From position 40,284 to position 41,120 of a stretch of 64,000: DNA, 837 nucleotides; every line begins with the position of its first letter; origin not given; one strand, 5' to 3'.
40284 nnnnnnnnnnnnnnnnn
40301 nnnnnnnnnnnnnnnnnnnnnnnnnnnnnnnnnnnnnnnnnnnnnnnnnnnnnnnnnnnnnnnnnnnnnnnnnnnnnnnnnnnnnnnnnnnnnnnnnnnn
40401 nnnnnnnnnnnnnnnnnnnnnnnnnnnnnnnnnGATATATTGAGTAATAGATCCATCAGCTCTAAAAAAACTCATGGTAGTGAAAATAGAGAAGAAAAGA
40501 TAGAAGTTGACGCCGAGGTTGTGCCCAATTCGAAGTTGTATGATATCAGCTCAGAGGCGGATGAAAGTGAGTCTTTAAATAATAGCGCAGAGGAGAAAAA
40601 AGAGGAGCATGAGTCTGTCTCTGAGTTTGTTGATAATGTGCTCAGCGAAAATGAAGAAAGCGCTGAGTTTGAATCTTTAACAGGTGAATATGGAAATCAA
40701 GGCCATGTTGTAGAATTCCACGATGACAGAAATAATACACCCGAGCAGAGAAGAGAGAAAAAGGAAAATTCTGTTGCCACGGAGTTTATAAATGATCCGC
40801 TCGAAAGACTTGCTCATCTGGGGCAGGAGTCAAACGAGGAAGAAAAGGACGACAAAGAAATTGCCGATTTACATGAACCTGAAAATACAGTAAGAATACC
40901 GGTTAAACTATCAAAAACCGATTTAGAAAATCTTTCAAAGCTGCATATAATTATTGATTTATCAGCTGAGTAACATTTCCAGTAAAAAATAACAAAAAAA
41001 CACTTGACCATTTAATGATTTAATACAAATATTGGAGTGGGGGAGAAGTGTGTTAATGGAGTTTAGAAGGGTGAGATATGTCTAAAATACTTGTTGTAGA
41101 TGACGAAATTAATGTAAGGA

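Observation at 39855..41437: MglA polarity GTPase with a 175-aa acidic disordered tail, no adjacent mglB, paired with an orphan CheY-like receiver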

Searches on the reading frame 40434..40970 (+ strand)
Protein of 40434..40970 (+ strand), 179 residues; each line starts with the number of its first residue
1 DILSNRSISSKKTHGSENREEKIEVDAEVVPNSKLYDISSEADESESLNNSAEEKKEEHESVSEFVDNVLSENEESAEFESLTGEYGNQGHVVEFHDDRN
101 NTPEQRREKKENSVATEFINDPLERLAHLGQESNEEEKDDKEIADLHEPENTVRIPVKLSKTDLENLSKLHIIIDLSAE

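Call 15: search_solved_structures(query=window:40434-40970:+, max_evalue=10, show_alignments=5)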
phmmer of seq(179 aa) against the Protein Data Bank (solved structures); distinct sequences matched with E-value up to 10: 0.

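Call 30: find_related_loci(query=A3, collection=genome_contigs, flank=10000)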
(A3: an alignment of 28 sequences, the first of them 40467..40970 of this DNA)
Query A3 (168 aa) in genome_contigs; peptide patterns used: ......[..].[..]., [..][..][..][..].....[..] (x = any residue, [..] = any of these).
114 stretches matched a pattern; 43 encode a relative of the query (tblastn E <= 1e-3); 43 distinct loci.
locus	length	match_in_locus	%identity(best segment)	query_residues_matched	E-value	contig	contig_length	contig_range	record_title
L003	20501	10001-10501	77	2-168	2e-77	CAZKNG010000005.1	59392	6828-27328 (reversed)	MAG TPA_asm: uncultured bacterium isolate binchicken_co13_191 genome assembly, contig: NODE_402_length_59392_cov_5.72507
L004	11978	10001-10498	56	2-168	1e-45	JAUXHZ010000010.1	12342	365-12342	MAG: Candidatus Latescibacterota bacterium isolate CSMAG_2968 CSMAG_2968_k119_806268_length_12342_cov_5.9710, whole geno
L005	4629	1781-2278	58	2-168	5e-44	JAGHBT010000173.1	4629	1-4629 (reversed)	MAG: bacterium isolate AUK263 PB_MBMC_217_c_000000000255, whole genome shotgun sequence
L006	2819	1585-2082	54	2-168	9e-43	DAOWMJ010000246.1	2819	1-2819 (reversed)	MAG TPA_asm: Candidatus Latescibacterota bacterium isolate CSMAG_2999 CSMAG_2999_k141_1477887_length_2819_cov_58.0000, w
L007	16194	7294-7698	48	26-168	1e-24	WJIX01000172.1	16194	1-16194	MAG: bacterium isolate Bin_043 k141_2611496, whole genome shotgun sequence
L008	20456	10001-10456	40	14-168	1e-19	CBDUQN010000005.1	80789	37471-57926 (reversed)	MAG TPA_asm: uncultured bacterium isolate SRR22302361_binner12_Refined_26 genome assembly, contig: ERZ25748748.24, whole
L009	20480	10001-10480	43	13-168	9e-20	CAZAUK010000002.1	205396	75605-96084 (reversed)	MAG TPA_asm: uncultured bacterium isolate binchicken_co17_184 genome assembly, contig: NODE_123_length_205396_cov_10.649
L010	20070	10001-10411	46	27-168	1e-19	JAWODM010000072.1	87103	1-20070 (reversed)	MAG: Candidatus Krumholzibacteriales bacterium isolate BLK5-2.bin.162 k191_467910, whole genome shotgun sequence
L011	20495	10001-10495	36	12-165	6e-17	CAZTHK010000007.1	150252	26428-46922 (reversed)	MAG TPA_asm: uncultured bacterium isolate SRP141376_co1_20 genome assembly, contig: NODE_215_length_150252_cov_85.448977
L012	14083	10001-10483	36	14-168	1e-16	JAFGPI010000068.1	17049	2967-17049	MAG: Candidatus Krumholzibacteriota bacterium isolate Zod_Metabat.682 k87_3207530, whole genome shotgun sequence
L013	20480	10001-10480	35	13-165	5e-15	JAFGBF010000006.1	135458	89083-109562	MAG: Candidatus Krumholzibacteriota bacterium isolate Zod_Metabat.1015 k87_3082665, whole genome shotgun sequence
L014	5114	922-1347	35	29-168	1e-12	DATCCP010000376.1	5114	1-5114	MAG TPA_asm: Candidatus Krumholzibacteriaceae bacterium isolate SMAG_U7702 k141_78465, whole genome shotgun sequence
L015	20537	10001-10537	37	2-165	2e-11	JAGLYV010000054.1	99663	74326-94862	MAG: Candidatus Krumholzibacteriia bacterium isolate RS_13_38 ZL320.bin.38.fa_54, whole genome shotgun sequence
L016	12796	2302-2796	35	14-165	3e-11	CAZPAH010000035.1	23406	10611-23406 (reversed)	MAG TPA_asm: uncultured bacterium isolate binchicken_co129_916 genome assembly, contig: NODE_6008_length_23406_cov_4.401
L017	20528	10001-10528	37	14-165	4e-11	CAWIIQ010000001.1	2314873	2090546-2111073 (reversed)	MAG: Candidatus Krumholzibacteria bacterium isolate MFD03804.bin.1.34 genome assembly, contig: contig_15583, whole genom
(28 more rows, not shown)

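Call 39: search_protein_representatives(alignment_id=A3)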
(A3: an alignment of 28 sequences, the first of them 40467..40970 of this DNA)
Query: 28 sequences, 166 profile positions. Proteins with E-value up to 0.001 (for the whole library): 27; up to 1e-10: 7; up to 1e-30: 3. The best 27 are listed.
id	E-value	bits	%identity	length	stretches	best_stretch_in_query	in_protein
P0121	4.2e-46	173.3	-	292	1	4-166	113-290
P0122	5.1e-43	163.3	-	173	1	14-165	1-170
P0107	8.7e-41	156.0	-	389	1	3-166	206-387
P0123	6.7e-21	91.3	-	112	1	64-165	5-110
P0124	1.9e-20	89.8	-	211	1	50-166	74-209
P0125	2.4e-20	89.5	-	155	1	53-166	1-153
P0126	2.1e-16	76.7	-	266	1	2-61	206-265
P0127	3.8e-09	53.1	-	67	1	102-166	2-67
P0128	8.1e-08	48.8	-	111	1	60-132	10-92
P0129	7.0e-07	45.7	-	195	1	44-165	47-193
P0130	3.0e-06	43.7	-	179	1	66-165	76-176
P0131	7.1e-06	42.4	-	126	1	63-165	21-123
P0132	9.9e-06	42.0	-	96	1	94-165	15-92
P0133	1.9e-05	41.1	-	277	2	74-165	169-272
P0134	2.1e-05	40.9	-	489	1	67-165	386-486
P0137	1.1e-04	38.6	-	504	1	59-165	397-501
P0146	8.3e-04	35.7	-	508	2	76-166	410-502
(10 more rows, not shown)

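Call 42: find_homologous_proteins(query=P0137, max_evalue=0.00001)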
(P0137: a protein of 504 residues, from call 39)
Query P0137 (504 aa): 7999 proteins with E <= 0.00001 among 8000 candidates; the best 120 are listed.
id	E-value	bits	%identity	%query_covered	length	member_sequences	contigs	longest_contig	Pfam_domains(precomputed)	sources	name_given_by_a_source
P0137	0.0e+0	1105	100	100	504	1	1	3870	PF00025.28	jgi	jgi:signal recognition particle receptor subunit beta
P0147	6.3e-178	611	-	-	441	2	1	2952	-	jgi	jgi:signal recognition particle receptor subunit beta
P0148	1.4e-175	603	62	100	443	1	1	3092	PF00025.28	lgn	-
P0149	3.5e-155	536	58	100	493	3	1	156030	PF00025.28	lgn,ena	-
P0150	9.1e-155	534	60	100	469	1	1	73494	PF00025.28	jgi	jgi:signal recognition particle receptor subunit beta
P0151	2.8e-151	523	82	47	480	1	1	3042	PF00025.28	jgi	jgi:signal recognition particle receptor subunit beta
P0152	7.8e-151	521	80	48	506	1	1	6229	PF00025.28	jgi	-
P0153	1.2e-149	517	82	46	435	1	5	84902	PF00025.28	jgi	jgi:signal recognition particle receptor subunit beta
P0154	3.8e-148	512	84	46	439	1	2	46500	PF00025.28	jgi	jgi:signal recognition particle receptor subunit beta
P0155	2.8e-147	510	54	100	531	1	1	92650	PF00025.28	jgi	jgi:signal recognition particle receptor subunit beta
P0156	5.4e-146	505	77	51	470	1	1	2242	PF00025.28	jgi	jgi:signal recognition particle receptor subunit beta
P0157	1.2e-145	504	57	100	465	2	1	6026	PF00025.28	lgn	-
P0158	1.3e-145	504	53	100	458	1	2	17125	PF00025.28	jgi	jgi:signal recognition particle receptor subunit beta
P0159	1.1e-142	494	54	100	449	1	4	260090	PF00025.28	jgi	jgi:signal recognition particle receptor subunit beta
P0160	3.8e-142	493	-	-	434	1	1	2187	PF00025.28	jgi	jgi:signal recognition particle receptor subunit beta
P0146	7.7e-110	386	46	100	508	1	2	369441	PF00025.28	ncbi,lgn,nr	ncbi:MAG: hypothetical protein GTO51_04275 [Candidatus Latescibacteria bacterium]|nr:hypothetical pr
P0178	6.9e-107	376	66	47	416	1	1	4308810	PF00025.28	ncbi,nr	ncbi:MAG: GTPase domain-containing protein [Candidatus Latescibacterota bacterium]|nr:MAG: GTPase do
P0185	3.5e-105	371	43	100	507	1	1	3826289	PF00025.28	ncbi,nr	ncbi:MAG: hypothetical protein JSW50_16710 [Candidatus Latescibacterota bacterium]|nr:MAG: hypotheti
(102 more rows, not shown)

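Call 43: find_encoding_contigs(protein=P0178, flank=10000, max_places=1)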
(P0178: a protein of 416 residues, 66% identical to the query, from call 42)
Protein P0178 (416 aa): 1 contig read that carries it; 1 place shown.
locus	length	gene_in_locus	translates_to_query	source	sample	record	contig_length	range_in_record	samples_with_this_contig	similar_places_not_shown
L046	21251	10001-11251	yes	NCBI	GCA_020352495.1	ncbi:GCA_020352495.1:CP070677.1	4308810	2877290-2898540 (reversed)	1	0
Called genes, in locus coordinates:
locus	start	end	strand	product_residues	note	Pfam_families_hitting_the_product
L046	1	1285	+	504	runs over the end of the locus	PF22842:Pel9A-like_beta_helix, PF13229:Beta_helix, PF18962:Por_Secre_tail (weak), PF13860:FlgD_ig (weak)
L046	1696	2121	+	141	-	PF01740:STAS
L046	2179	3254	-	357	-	PF19190:BACON_2 (weak)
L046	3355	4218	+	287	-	PF00271:Helicase_C, PF19833:RecG_dom3_C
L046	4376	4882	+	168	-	PF13717:Zn_ribbon_4, PF13719:Zn_ribbon_5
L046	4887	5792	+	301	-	PF13581:HATPase_c_2, PF02518:HATPase_c (weak)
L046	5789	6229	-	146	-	-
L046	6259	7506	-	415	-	PF07690:MFS_1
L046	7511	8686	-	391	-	PF13439:Glyco_transf_4, PF13579:Glyco_trans_4_4, PF20706:GT4-conflict, PF00534:Glycos_transf_1, PF13692:Glyco_trans_1_4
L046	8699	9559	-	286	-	PF03279:Lip_A_acyltrans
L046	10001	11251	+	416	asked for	PF00025:Arf (weak)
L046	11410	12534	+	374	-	-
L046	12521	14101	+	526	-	PF14052:Caps_assemb_Wzi (weak)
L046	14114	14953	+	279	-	PF01040:UbiA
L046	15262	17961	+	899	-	PF00133:tRNA-synt_1, PF09334:tRNA-synt_1g, PF13603:tRNA-synt_1_2 (faint), PF09334:tRNA-synt_1g, PF08264:Anticodon_1, PF10458:Val_tRNA-synt_C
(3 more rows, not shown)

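Call 44: find_encoding_contigs(protein=P0185, flank=10000, max_places=1)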
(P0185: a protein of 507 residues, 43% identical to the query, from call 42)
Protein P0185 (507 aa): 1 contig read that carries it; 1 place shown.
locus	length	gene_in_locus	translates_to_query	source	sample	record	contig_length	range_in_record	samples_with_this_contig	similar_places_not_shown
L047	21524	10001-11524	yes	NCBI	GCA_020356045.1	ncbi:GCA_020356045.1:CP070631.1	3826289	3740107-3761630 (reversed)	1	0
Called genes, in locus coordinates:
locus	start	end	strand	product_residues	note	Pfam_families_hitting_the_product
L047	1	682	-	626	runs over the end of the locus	PF11741:AMIN, PF21305:type_II_gspD_N0 (weak), PF07660:STN (weak), PF03958:Secretin_N, PF00263:Secretin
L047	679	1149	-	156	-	-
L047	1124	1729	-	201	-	PF04350:PilO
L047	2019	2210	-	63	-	PF00830:Ribosomal_L28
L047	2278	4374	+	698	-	PF17191:RecG_wedge, PF01336:tRNA_anti-codon, PF00270:DEAD, PF04851:ResIII, PF00271:Helicase_C, PF19833:RecG_dom3_C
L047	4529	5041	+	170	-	PF13717:Zn_ribbon_4, PF13719:Zn_ribbon_5 (weak)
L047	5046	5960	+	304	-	PF13581:HATPase_c_2, PF02518:HATPase_c (weak)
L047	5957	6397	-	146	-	-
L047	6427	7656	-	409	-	PF07690:MFS_1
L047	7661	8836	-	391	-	PF13439:Glyco_transf_4, PF13579:Glyco_trans_4_4, PF20706:GT4-conflict (weak), PF00534:Glycos_transf_1, PF13692:Glyco_trans_1_4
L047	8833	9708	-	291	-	PF03279:Lip_A_acyltrans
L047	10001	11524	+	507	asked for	PF00025:Arf (faint)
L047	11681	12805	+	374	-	-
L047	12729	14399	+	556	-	PF14052:Caps_assemb_Wzi (weak)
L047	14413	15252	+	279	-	PF01040:UbiA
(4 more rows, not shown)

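Call 45: find_encoding_contigs(protein=P0146, flank=10000, max_places=1)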
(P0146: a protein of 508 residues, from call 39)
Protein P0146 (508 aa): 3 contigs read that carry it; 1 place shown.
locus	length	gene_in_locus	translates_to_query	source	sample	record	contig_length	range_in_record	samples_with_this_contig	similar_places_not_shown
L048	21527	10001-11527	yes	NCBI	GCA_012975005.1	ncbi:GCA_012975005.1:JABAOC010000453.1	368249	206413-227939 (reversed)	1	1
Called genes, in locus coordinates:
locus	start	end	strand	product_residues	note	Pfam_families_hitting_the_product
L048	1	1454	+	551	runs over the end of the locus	-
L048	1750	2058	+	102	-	-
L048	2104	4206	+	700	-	PF17191:RecG_wedge, PF01336:tRNA_anti-codon, PF00270:DEAD, PF04851:ResIII, PF00271:Helicase_C, PF19833:RecG_dom3_C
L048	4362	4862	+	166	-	PF13717:Zn_ribbon_4, PF13719:Zn_ribbon_5 (weak)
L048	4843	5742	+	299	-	PF02518:HATPase_c (faint), PF13581:HATPase_c_2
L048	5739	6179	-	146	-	-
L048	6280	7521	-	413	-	PF05977:MFS_3, PF07690:MFS_1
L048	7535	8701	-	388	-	PF13439:Glyco_transf_4, PF13579:Glyco_trans_4_4, PF20706:GT4-conflict (weak), PF00534:Glycos_transf_1, PF13692:Glyco_trans_1_4, PF13524:Glyco_trans_1_2 (weak)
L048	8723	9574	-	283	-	PF03279:Lip_A_acyltrans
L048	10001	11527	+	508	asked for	PF00025:Arf (weak)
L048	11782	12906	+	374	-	-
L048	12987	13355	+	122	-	-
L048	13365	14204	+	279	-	PF01040:UbiA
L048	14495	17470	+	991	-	PF17678:Glyco_hydro_92N, PF07971:Glyco_hydro_92, PF13287:Fn3_assoc, PF13290:CHB_HEX_C_1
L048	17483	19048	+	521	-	PF00474:SSF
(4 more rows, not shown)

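Call 64: predict_structure(alignment_id=A3)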
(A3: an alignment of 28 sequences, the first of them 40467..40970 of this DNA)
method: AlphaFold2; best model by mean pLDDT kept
length: 168 residues; sequences in the alignment: 28
mean_pLDDT: 59.5   pTM: 0.18
mean pLDDT of the five models: 59.5, 58.5, 57.2, 55.4, 54.4
residues with pLDDT >= 90: 0; 70-90: 29; 50-70: 107; < 50: 32
segments of 3 or more residues with pLDDT < 50: 1-6, 90-97, 99-101, 121-123, 125-129
pLDDT, mean of each block of 10 residues (from residue 1): 50 62 54 54 59 61 52 58 53 45 57 61 48 64 84 74 80
secondary structure, 60 per line:
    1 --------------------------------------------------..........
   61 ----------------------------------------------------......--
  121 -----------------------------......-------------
elements in order: H51-60 H113-118 H150-155

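Call 69: search_protein_families(library=pfam, alignment_id=A3, max_evalue=1)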
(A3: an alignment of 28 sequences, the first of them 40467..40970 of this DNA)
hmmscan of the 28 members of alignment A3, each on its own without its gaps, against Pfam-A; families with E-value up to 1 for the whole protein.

A. member 1, window:40467-40970:+ (168 aa): 1 family
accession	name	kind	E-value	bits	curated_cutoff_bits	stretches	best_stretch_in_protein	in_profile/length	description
PF25376.1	Pre-PUA_NSUN2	-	0.088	13.7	24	1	22-64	15-57/99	NSUN2 Pre-PUA domain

B. families by the number of members that match (of 28 scanned): 11 families
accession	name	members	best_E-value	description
PF15970.11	HicB-like_2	1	0.0086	HicB_like antitoxin of bacterial toxin-antitoxin system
PF22535.1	DUF7003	1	0.048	Family of unknown function (DUF7003)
PF01935.23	DUF87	1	0.057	Helicase HerA, central domain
PF18798.6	LPD3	1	0.07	Large polyvalent protein-associated domain 3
PF25747.1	T5_p143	1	0.084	Bacteriophage T5 tail completion protein p143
PF25376.1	Pre-PUA_NSUN2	1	0.088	NSUN2 Pre-PUA domain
PF00591.27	Glycos_transf_3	1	0.091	Glycosyl transferase family, a/b domain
PF25614.1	PhiKZ_VTX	1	0.1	Bacteriophage PhiKZ vertex-binding protein gp28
PF11033.13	ComJ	1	0.11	Competence protein J (ComJ)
PF05813.17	Orthopox_F7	1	0.12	Orthopoxvirus F7 protein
PF08775.15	ParB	1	0.35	ParB family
